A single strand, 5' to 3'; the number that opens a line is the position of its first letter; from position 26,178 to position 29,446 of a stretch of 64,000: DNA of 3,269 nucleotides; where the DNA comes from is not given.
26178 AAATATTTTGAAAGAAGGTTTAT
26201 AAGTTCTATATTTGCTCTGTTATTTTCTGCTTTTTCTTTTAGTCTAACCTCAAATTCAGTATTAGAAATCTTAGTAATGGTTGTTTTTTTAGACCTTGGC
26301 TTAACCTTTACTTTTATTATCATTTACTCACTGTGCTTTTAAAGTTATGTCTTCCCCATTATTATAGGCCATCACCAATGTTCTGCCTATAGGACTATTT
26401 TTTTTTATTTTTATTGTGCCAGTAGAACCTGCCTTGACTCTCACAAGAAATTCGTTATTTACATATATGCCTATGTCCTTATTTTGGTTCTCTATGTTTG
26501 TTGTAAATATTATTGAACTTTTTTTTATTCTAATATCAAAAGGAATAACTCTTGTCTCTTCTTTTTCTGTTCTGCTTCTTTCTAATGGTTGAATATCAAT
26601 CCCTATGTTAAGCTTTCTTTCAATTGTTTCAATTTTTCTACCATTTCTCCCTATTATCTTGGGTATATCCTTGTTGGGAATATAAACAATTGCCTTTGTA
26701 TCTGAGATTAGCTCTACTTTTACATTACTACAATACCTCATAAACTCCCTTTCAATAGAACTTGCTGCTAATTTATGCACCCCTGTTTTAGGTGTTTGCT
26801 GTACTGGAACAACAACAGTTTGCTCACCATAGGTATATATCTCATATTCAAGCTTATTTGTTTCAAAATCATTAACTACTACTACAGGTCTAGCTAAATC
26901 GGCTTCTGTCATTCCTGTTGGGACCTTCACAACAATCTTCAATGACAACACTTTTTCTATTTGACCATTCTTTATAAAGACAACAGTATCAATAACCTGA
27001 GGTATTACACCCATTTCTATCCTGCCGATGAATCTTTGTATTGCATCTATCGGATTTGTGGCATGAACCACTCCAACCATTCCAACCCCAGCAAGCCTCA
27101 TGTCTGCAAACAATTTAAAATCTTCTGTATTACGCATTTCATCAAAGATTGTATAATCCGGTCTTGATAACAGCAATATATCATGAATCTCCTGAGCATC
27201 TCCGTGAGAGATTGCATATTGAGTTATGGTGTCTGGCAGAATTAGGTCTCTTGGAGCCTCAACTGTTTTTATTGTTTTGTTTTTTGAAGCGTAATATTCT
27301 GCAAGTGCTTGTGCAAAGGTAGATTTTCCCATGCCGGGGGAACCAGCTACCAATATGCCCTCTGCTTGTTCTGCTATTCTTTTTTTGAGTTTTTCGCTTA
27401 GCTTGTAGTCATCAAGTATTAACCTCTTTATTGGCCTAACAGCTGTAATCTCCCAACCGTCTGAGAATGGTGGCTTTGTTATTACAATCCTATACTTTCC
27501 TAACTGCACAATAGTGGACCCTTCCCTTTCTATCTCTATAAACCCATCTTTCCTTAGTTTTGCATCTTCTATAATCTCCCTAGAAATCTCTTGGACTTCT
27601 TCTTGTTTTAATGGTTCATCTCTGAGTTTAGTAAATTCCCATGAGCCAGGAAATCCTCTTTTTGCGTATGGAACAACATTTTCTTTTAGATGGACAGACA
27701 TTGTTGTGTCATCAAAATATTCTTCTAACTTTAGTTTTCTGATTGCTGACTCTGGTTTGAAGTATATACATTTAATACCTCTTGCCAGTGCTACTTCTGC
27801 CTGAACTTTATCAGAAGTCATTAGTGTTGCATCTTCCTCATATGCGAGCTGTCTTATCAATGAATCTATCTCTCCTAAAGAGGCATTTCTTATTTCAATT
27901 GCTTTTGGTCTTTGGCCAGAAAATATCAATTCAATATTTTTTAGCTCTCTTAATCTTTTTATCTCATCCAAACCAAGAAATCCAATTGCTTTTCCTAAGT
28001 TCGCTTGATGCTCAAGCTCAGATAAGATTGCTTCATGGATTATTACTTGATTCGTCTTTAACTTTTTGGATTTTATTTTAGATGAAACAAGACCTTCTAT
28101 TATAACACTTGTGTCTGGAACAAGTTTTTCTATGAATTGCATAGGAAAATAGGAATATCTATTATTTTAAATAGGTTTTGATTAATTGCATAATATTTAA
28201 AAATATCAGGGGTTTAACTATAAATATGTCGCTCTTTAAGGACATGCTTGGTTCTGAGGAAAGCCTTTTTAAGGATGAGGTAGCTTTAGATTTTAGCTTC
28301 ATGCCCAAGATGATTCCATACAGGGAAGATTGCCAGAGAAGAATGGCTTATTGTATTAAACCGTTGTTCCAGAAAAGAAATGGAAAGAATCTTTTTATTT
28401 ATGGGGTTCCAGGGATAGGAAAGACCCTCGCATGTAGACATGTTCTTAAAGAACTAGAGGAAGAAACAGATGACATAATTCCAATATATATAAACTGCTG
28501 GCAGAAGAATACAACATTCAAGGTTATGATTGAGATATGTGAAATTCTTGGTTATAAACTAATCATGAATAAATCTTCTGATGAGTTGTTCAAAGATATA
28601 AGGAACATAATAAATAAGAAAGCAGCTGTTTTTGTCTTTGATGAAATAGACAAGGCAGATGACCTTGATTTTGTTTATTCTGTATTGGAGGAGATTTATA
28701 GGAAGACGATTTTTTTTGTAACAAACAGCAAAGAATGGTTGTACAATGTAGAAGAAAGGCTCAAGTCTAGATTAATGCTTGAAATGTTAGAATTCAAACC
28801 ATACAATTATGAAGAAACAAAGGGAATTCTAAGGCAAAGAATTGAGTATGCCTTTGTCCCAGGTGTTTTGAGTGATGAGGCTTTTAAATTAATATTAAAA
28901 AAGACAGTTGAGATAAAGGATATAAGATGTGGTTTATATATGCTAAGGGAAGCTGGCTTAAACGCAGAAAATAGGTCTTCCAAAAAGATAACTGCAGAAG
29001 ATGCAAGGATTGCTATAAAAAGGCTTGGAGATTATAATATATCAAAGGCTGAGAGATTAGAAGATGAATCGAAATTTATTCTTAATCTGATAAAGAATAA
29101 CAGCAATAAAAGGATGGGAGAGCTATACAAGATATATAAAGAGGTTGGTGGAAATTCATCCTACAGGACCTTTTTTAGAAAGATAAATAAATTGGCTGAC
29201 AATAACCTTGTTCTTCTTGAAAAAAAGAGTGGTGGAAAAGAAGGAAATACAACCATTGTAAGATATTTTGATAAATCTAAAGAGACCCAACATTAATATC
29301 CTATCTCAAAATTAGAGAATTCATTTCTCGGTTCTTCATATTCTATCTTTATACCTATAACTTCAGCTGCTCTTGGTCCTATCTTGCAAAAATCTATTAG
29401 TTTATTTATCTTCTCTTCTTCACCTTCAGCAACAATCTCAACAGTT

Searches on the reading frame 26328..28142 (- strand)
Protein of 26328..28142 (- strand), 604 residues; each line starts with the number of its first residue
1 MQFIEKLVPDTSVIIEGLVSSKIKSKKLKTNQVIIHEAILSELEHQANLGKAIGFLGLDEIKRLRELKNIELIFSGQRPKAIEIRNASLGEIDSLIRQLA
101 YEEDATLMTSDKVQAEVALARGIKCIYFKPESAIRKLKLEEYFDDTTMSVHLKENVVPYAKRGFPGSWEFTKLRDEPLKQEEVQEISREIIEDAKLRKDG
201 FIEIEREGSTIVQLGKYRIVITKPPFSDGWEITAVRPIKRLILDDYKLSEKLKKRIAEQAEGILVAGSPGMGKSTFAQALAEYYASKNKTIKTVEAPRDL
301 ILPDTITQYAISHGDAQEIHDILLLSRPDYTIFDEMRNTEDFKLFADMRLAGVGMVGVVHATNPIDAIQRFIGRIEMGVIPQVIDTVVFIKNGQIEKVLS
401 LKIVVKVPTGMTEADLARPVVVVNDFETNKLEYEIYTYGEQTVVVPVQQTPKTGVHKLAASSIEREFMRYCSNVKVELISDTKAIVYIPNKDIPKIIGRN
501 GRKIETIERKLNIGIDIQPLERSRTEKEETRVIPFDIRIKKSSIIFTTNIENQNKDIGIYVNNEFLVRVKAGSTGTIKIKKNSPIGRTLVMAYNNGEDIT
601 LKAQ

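Call 14: search_protein_families(library=pfam, proteins=[window:26328-28142:-], max_evalue=0.0001)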
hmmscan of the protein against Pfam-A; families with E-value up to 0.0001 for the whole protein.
window:26328-28142:- (604 aa): 3 families
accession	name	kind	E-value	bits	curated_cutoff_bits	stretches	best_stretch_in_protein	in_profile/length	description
PF01850.27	PIN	-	1.2e-10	42.4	23.6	1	8-118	2-118/120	PIN domain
PF00437.27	T2SSE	-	2.5e-08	33.4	24.9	1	250-384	132-265/370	Type II/IV secretion system protein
PF20720.3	nSTAND3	-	8.8e-05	22.7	27.2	0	255-299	12-56/155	Novel STAND NTPase 3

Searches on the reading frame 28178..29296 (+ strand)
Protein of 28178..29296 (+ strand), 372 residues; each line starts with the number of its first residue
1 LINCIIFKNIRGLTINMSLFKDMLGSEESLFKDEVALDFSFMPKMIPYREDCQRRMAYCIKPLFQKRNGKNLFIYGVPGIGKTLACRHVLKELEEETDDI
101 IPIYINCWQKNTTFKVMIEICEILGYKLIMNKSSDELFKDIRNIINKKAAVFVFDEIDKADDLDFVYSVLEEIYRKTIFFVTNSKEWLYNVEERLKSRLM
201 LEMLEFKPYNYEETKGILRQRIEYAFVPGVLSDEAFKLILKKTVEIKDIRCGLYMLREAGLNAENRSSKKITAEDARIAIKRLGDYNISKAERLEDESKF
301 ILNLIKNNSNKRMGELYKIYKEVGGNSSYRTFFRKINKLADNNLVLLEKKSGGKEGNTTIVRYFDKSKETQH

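Call 14: search_protein_families(library=pfam, proteins=[window:28178-29296:+], max_evalue=0.0001)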
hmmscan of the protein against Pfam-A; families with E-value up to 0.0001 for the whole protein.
window:28178-29296:+ (372 aa): 8 families
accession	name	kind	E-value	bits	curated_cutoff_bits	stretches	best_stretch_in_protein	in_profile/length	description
PF13401.12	AAA_22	-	1.5e-13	51.6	27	1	68-161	4-97/130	AAA domain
PF22703.2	Cdc6_lid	-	2.5e-11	43.7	27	1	217-279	3-66/68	Cdc6 AAA+ ATPase-type lid domain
PF00931.28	NB-ARC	-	5.8e-10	39.3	23.5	1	59-204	8-156/248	NB-ARC domain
PF13173.12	AAA_14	-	6.4e-07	29.9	27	1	70-213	3-127/129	AAA domain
PF13191.12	AAA_16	-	1e-06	29.8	32.6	1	48-118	4-80/167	AAA ATPase domain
PF00004.35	AAA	-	1.2e-06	29.4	21.2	1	73-160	2-69/131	ATPase family associated with various cellular activities (AAA)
PF24883.2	NPHP3_N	-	8.2e-06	26.5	24.8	0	68-115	21-66/164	Nephrocystin 3, N-terminal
PF05729.18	NACHT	-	3.7e-05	24.1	26.7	1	72-211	3-156/167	NACHT domain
